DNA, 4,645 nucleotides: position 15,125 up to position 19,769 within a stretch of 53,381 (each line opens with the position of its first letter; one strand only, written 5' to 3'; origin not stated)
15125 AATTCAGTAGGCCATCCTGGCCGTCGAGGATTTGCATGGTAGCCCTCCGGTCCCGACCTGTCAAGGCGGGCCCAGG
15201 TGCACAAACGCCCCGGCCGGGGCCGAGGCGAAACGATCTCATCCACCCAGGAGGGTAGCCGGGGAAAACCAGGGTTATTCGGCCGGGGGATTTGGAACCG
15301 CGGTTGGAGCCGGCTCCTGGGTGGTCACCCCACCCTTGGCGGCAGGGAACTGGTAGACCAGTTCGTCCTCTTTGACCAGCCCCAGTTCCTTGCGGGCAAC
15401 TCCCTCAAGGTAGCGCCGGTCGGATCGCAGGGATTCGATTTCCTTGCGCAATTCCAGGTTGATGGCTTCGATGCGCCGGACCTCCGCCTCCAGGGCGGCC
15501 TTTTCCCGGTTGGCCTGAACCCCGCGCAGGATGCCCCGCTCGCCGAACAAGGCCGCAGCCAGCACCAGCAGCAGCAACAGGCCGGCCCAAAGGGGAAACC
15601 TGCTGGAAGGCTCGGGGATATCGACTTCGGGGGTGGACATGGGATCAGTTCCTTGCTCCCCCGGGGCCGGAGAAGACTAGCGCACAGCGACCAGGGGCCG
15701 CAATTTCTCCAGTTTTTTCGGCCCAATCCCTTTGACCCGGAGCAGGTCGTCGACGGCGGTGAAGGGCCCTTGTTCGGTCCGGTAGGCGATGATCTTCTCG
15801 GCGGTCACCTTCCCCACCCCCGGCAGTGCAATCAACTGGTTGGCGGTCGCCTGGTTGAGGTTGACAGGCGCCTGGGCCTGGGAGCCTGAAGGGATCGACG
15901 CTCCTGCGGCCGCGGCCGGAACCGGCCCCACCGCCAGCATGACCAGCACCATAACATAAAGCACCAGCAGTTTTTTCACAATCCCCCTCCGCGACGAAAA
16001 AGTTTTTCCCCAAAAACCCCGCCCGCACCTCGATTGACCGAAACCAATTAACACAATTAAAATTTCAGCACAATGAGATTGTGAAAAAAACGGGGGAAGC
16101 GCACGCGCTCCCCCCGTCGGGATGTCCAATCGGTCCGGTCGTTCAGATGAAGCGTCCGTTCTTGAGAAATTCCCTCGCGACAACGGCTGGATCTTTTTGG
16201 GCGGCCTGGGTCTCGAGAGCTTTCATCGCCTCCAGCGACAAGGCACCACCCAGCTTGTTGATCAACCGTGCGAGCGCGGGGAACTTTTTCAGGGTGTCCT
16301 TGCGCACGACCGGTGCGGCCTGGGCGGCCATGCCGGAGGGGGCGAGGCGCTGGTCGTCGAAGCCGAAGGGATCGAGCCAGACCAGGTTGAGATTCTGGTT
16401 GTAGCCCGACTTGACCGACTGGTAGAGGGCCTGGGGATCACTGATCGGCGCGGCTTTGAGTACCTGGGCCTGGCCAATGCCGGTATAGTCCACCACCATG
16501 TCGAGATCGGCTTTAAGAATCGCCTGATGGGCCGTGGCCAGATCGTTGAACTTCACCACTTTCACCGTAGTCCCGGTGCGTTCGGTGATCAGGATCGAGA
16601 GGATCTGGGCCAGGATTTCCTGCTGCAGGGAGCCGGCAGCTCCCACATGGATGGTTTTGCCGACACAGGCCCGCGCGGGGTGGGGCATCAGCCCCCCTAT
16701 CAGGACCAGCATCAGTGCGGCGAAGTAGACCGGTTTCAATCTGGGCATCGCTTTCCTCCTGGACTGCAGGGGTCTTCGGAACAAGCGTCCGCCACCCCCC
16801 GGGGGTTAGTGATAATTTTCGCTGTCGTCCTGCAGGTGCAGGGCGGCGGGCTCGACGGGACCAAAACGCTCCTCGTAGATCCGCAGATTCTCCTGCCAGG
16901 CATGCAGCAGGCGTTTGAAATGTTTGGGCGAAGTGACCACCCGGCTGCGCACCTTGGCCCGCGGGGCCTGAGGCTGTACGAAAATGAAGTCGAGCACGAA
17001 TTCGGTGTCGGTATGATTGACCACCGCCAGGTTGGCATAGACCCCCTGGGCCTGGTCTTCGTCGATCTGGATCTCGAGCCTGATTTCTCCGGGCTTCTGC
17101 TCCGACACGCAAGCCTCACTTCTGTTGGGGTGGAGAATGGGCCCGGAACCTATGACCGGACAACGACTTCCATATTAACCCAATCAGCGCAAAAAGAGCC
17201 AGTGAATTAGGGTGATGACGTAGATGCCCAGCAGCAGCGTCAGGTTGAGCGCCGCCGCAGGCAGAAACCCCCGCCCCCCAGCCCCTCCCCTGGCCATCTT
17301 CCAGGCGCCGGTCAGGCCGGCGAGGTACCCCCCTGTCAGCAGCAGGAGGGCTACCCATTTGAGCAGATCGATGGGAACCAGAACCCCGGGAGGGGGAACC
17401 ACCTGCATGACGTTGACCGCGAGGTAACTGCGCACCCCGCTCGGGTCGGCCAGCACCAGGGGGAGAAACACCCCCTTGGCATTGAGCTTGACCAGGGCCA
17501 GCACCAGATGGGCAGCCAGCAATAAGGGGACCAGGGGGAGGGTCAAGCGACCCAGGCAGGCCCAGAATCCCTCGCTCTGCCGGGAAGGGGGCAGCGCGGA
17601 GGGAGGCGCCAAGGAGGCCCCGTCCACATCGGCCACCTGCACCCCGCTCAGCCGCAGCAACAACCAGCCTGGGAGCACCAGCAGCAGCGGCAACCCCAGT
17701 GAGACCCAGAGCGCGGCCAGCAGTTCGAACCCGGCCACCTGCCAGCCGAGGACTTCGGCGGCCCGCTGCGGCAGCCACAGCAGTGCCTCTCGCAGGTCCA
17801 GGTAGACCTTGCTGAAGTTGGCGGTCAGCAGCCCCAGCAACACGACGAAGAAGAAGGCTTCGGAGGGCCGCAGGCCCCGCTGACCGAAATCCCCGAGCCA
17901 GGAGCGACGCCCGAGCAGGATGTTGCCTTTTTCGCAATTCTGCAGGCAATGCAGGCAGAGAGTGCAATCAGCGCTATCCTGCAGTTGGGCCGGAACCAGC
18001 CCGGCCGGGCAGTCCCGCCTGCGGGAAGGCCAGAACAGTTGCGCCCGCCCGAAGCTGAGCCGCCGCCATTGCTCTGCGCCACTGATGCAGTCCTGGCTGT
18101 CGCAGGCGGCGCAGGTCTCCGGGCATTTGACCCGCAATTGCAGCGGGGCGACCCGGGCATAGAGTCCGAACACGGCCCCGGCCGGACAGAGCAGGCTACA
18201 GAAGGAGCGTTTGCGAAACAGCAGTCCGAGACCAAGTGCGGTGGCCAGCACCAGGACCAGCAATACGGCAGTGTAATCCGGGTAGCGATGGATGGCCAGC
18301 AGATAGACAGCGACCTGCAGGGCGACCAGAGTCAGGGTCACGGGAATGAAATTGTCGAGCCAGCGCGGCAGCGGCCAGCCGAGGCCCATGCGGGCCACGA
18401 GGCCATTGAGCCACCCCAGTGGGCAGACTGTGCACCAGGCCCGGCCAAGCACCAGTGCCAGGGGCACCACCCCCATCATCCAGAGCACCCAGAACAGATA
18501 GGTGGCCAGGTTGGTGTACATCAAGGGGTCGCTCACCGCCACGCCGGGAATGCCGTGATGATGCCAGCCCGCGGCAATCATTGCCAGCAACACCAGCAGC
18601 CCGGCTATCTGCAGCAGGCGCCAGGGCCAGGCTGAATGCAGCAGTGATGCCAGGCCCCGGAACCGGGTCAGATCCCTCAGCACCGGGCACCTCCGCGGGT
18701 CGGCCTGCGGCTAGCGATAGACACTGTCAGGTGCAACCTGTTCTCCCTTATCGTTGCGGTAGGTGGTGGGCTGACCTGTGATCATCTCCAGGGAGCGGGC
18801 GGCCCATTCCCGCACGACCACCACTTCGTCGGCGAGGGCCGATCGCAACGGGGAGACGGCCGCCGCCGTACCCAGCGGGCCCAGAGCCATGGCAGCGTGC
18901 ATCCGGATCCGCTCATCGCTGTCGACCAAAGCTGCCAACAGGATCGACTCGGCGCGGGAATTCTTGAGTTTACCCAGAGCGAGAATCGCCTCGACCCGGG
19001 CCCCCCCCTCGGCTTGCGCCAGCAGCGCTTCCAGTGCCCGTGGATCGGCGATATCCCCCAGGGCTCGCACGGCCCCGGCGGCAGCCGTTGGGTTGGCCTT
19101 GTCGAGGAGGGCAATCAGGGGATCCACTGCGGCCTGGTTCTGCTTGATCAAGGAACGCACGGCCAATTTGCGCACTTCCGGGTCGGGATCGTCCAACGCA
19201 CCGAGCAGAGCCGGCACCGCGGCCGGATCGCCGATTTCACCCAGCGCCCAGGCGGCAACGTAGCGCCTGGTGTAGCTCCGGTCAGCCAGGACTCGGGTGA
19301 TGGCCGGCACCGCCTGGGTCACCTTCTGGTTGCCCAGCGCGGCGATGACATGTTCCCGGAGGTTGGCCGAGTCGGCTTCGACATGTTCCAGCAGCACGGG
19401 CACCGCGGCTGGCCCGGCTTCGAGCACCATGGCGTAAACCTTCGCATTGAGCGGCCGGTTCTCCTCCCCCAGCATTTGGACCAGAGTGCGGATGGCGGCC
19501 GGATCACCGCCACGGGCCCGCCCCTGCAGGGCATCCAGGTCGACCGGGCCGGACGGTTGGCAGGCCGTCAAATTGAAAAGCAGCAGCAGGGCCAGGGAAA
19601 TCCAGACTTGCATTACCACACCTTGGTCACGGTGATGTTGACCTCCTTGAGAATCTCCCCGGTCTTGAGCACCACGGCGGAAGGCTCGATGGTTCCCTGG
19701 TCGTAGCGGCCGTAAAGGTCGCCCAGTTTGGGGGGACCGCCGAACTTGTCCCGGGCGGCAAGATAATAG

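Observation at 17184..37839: About 20 kb cluster of exported and membrane proteins that looks like nos-type accessory machinery without any recognisable catalytic enzyme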

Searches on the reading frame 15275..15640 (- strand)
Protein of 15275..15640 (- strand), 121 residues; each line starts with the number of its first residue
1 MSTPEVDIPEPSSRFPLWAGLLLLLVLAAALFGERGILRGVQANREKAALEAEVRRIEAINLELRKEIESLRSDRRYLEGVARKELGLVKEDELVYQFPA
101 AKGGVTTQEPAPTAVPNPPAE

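Call 82: search_protein_families(library=pfam, proteins=[window:15275-15640:-], max_evalue=0.001)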
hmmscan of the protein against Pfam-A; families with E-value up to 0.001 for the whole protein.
window:15275-15640:- (121 aa): 1 family
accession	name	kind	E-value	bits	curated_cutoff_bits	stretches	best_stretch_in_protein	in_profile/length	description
PF04977.20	DivIC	-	1.3e-18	67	28.9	1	22-99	1-78/80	Septum formation initiator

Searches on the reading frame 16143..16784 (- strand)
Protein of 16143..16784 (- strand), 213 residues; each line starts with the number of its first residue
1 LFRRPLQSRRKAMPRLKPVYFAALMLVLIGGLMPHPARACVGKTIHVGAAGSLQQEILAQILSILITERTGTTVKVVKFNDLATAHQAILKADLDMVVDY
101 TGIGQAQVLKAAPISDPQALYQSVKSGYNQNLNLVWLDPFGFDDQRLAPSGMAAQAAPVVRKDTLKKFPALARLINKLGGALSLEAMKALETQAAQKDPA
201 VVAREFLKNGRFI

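Call 4: search_protein_families(library=pfam, proteins=[window:16143-16784:-], max_evalue=0.01)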
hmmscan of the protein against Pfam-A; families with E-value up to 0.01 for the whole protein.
window:16143-16784:- (213 aa): 1 family
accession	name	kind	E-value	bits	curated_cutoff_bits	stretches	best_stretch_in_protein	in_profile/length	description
PF04069.17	OpuAC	-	3.9e-20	73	21.2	2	130-209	184-257/257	Substrate binding domain of ABC-type glycine betaine transport system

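Call 29: search_protein_families(library=ncbifam, proteins=[window:16143-16784:-], max_evalue=0.01)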
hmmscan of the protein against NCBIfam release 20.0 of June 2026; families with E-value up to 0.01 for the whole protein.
window:16143-16784:- (213 aa): 1 family
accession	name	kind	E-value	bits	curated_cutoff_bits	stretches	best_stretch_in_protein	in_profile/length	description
NF049931.1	GlyBetbindOsmF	equivalog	9.3e-07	28.2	400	1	155-210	222-279/283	glycine betaine ABC transporter substrate-binding protein OsmF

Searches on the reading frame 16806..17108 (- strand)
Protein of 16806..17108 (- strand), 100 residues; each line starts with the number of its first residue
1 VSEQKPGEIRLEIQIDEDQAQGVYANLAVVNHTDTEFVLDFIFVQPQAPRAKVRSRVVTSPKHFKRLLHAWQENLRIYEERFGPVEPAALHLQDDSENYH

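Call 29: search_protein_families(library=ncbifam, proteins=[window:16806-17108:-], max_evalue=0.01)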
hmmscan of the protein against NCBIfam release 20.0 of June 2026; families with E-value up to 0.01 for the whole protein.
window:16806-17108:- (100 aa): 0 families

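Call 53: search_protein_families(library=pfam, proteins=[window:16806-17108:-], max_evalue=10)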
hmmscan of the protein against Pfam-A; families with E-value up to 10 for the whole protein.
window:16806-17108:- (100 aa): 2 families
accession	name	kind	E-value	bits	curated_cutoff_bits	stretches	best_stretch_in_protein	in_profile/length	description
PF11950.13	DUF3467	-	5.7e-26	90.8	25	1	9-85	12-90/92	Protein of unknown function (DUF3467)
PF12593.13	McyA_C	-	0.0063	16.6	25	1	40-72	1-32/43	Microcystin synthetase C terminal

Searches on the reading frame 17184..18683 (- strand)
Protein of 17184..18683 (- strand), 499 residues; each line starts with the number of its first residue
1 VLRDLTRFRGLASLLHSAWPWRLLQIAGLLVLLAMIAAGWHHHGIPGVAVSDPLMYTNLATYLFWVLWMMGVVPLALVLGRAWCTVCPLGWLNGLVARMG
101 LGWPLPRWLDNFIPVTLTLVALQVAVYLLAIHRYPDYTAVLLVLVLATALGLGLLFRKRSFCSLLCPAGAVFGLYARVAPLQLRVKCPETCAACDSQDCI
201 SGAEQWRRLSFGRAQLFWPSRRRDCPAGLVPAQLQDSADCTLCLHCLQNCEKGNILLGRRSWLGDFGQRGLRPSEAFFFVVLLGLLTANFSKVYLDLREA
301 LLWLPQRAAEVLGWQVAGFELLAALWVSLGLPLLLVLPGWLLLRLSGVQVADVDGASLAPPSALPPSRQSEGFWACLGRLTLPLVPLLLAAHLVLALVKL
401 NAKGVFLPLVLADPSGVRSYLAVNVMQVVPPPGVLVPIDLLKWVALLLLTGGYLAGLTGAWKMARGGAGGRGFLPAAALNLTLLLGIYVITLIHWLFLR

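Call 4: search_protein_families(library=pfam, proteins=[window:17184-18683:-], max_evalue=0.01)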
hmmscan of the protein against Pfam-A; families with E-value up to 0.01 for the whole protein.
window:17184-18683:- (499 aa): 1 family
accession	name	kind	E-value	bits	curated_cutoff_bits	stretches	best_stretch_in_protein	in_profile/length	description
PF12801.12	Fer4_5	-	3.6e-10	40.1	22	2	141-178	4-40/48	4Fe-4S binding domain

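Call 28: search_protein_families(library=ncbifam, proteins=[window:17184-18683:-], max_evalue=0.01)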
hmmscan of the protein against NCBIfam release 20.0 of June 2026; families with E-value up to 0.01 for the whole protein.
window:17184-18683:- (499 aa): 2 families
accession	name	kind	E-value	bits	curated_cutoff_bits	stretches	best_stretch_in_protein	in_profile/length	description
NF007013.0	PRK09477.1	equivalog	3.1e-08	33.1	234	1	130-199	165-232/286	quinol dehydrogenase ferredoxin subunit NapH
TIGR02163.1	napH_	subfamily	4.1e-08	33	213.05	1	137-252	149-248/255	NapH/MauN family ferredoxin-type protein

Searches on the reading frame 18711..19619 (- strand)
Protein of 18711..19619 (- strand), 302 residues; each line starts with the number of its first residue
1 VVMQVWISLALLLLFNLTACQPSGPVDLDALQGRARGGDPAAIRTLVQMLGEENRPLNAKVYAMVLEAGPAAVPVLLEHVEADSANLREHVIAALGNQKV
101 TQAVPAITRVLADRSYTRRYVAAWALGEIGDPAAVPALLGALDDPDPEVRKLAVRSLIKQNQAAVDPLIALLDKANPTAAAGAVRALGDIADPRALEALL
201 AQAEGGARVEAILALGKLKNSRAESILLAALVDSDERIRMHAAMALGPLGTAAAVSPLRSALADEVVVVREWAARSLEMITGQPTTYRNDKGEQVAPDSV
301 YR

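Call 4: search_protein_families(library=pfam, proteins=[window:18711-19619:-], max_evalue=0.01)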
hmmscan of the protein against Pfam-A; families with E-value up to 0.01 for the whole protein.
window:18711-19619:- (302 aa): 7 families
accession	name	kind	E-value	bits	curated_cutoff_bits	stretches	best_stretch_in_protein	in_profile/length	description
PF13646.12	HEAT_2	-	1.3e-38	131.6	27.7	3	73-157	1-87/88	HEAT repeats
PF03130.22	HEAT_PBS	-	1.2e-26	90.5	20.9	2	119-144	2-27/27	PBS lyase HEAT-like repeat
PF02985.28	HEAT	-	3.6e-15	55.1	23.5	1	135-157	2-24/31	HEAT repeat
PF13513.12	HEAT_EZ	-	3.4e-09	37.5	27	1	132-157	27-52/55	HEAT-like repeat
PF00514.29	Arm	-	8.9e-08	32.4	20.6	0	164-191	13-40/41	Armadillo/beta-catenin-like repeat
PF12717.13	Cnd1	-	4.8e-05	23.9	26.4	0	135-190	23-85/162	non-SMC mitotic condensation complex subunit 1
PF11838.14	ERAP1_C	-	8.9e-05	22.5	38.2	1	116-204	128-225/318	ERAP1-like C-terminal domain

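Call 29: search_protein_families(library=ncbifam, proteins=[window:18711-19619:-], max_evalue=0.01)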
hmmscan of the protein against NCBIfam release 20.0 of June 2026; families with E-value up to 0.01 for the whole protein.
window:18711-19619:- (302 aa): 9 families
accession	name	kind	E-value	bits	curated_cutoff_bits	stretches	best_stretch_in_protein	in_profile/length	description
NF045915.1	PhycobilmeDegNblB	equivalog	2.8e-17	63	300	3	184-272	120-211/214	phycobilisome degradation protein NblB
NF058502.1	phyc_lyase_CpcE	equivalog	3.8e-16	59.4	330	2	115-180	55-121/260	C-phycocyanin alpha-cysteine-84 phycocyanobilin lyase subunit CpcE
NF058515.1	phyc_lyase_CpcF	equivalog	4.3e-16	59.1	220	2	107-203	4-100/200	C-phycocyanin alpha-cysteine-84 phycocyanobilin lyase subunit CpcF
NF058505.1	phyc_lyase_CpeY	equivalog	4.1e-12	45.4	600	2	85-189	66-172/419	C-phycoerythrin alpha-cysteine-82 phycoerythrobilin lyase CpeY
TIGR02270.1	TIGR02270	subfamily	4.4e-11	42.4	206.8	1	34-282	48-296/410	TIGR02270 family protein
NF007244.0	PRK09687.1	equivalog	5.7e-09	35.7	275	1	82-199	140-259/285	putative lyase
NF010374.0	PRK13800.1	equivalog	3.4e-08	32.2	1196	2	59-181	764-889/898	fumarate reductase/succinate dehydrogenase flavoprotein subunit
NF045662.1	DVU0298_fam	equivalog_domain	4.9e-08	32.8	75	0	96-135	139-178/213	DVU0298 family protein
NF058534.1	antiphage_HyoA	equivalog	0.0032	15.1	1200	0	82-179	490-592/1430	NACHT domain-containing antiphage protein HyoA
